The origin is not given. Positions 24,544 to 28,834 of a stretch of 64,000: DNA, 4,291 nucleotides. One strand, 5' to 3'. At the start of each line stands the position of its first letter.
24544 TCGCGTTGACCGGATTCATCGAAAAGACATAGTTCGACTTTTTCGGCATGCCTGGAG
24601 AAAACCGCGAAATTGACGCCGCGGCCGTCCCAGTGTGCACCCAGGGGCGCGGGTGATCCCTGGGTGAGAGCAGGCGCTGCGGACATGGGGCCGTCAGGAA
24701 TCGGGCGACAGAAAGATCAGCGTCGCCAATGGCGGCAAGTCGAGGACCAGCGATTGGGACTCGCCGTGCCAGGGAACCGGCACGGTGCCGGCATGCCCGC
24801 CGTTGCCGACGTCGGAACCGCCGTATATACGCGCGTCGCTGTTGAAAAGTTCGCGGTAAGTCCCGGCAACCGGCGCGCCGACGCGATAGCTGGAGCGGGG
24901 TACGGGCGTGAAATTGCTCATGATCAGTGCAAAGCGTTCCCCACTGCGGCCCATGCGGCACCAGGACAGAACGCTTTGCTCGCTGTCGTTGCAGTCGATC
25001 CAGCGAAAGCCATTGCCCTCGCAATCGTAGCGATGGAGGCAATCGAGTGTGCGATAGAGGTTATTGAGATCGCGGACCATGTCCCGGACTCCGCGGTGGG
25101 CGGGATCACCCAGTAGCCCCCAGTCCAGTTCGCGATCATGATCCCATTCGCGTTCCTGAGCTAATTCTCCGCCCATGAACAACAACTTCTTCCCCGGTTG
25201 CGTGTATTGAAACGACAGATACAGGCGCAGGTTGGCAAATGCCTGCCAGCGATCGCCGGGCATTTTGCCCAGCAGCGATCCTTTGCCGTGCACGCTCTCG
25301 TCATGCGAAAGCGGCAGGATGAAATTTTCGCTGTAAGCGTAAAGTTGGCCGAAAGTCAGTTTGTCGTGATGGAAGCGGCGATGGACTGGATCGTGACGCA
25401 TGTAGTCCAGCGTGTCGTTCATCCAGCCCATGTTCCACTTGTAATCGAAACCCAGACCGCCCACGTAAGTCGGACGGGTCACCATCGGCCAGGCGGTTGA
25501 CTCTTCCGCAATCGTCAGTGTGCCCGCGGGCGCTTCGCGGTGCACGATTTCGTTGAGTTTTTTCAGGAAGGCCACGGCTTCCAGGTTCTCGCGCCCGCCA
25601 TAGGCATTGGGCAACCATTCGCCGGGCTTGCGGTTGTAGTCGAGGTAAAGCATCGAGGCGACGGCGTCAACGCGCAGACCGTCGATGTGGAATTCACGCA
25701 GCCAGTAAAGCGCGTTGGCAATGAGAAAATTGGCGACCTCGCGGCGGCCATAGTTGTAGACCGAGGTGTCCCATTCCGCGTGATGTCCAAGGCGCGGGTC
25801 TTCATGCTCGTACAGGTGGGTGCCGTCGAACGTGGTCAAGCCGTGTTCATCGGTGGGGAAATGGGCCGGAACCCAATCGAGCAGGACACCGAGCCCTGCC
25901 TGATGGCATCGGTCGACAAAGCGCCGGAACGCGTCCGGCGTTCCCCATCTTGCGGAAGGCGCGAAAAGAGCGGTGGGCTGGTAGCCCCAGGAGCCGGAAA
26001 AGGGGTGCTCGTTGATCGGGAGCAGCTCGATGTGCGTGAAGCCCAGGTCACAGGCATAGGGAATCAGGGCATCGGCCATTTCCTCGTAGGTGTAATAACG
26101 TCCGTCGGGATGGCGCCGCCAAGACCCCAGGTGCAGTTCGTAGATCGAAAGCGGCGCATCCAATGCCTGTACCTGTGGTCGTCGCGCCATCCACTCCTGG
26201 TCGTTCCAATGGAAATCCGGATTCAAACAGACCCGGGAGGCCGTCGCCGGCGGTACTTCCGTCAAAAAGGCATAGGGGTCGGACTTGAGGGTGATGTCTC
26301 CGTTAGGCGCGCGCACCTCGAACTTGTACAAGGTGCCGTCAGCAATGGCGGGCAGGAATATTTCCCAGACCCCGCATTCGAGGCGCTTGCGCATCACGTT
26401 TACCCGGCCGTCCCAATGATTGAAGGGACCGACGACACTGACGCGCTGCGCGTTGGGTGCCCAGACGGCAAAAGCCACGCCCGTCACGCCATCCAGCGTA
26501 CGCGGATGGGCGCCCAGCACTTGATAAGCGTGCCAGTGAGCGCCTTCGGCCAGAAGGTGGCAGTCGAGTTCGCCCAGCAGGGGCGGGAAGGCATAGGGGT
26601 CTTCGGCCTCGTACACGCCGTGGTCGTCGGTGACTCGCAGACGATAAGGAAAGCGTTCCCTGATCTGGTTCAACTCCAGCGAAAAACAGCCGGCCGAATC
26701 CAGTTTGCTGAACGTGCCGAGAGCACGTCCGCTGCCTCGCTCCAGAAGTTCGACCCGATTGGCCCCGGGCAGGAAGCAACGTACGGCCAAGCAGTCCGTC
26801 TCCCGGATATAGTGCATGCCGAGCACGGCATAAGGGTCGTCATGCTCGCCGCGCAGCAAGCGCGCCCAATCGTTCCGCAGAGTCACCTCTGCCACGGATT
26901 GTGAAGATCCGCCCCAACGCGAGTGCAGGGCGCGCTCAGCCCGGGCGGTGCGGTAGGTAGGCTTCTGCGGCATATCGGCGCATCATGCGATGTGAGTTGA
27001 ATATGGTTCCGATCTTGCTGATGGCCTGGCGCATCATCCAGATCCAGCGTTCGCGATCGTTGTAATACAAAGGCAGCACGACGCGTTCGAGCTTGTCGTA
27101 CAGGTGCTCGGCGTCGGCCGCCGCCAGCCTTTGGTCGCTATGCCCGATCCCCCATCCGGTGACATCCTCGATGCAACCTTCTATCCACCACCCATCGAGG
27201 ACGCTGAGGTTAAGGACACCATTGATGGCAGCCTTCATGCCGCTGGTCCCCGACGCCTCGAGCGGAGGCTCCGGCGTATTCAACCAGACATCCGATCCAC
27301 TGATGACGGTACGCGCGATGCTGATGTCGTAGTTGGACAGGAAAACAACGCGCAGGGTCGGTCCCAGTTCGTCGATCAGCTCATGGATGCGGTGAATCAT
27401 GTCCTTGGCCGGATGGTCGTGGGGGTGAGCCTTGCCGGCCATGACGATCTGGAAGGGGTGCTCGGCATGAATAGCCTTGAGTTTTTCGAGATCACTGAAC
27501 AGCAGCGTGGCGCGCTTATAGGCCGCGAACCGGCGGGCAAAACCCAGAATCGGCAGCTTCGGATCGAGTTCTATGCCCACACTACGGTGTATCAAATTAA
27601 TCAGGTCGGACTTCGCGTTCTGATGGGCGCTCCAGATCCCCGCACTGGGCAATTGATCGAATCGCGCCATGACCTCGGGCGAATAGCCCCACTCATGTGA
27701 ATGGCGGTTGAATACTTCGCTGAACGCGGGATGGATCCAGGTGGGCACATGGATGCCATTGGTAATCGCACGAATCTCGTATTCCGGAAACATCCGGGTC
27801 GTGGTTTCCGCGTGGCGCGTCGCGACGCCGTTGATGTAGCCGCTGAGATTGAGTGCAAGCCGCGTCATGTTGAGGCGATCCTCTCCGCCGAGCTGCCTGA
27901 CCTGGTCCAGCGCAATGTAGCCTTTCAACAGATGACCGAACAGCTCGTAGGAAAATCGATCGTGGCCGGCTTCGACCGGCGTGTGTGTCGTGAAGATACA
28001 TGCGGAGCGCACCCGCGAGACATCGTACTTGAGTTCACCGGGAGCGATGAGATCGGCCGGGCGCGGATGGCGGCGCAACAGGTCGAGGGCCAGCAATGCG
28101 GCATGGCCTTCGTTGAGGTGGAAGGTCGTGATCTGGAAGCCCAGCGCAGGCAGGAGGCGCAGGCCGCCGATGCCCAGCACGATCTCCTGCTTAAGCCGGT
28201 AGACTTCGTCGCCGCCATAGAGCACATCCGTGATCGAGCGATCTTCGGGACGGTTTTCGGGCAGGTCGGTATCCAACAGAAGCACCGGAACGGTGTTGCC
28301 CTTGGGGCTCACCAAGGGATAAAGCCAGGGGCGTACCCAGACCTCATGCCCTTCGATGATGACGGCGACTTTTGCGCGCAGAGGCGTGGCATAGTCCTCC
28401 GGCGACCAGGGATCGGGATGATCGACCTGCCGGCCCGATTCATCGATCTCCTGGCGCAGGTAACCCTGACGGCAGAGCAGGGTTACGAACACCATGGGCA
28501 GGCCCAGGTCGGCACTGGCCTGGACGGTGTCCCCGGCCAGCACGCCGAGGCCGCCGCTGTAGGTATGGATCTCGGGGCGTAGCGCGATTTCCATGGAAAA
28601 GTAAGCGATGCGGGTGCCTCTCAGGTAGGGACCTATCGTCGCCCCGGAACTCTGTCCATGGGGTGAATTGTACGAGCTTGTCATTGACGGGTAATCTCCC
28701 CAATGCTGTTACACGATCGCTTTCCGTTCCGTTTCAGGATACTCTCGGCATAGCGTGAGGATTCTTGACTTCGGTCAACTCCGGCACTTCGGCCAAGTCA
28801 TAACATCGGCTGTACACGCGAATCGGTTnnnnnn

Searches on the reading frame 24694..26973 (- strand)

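Call 56: search_protein_families(library=pfam, proteins=[window:24694-26973:-], max_evalue=0.00001)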
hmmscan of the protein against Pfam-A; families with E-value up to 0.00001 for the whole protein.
window:24694-26973:- (759 aa): 4 families
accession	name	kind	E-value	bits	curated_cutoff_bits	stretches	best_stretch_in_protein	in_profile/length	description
PF22019.2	GlgB_N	-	6.1e-29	100.4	27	2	34-127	3-94/94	alpha-1,4-glucan branching enzyme GlgB, N-terminal domain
PF02922.24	CBM_48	-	3.9e-28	98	22.4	1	153-235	2-83/83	Carbohydrate-binding module 48 (Isoamylase N-terminal domain)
PF02806.24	Alpha-amylase_C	-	1.9e-23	83.1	21.2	1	658-754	1-92/95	Alpha amylase, C-terminal all-beta domain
PF00128.31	Alpha-amylase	-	3.1e-11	43.6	22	1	304-374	25-94/446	Alpha amylase, catalytic domain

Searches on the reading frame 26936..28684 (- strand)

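Call 56: search_protein_families(library=pfam, proteins=[window:26936-28684:-], max_evalue=0.00001)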
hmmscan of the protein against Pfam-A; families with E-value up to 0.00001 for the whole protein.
window:26936-28684:- (582 aa): 1 family
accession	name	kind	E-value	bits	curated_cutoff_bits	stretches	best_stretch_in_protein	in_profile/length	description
PF00343.26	Phosphorylase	-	1.2e-32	113.6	27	1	267-502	320-583/713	Carbohydrate phosphorylase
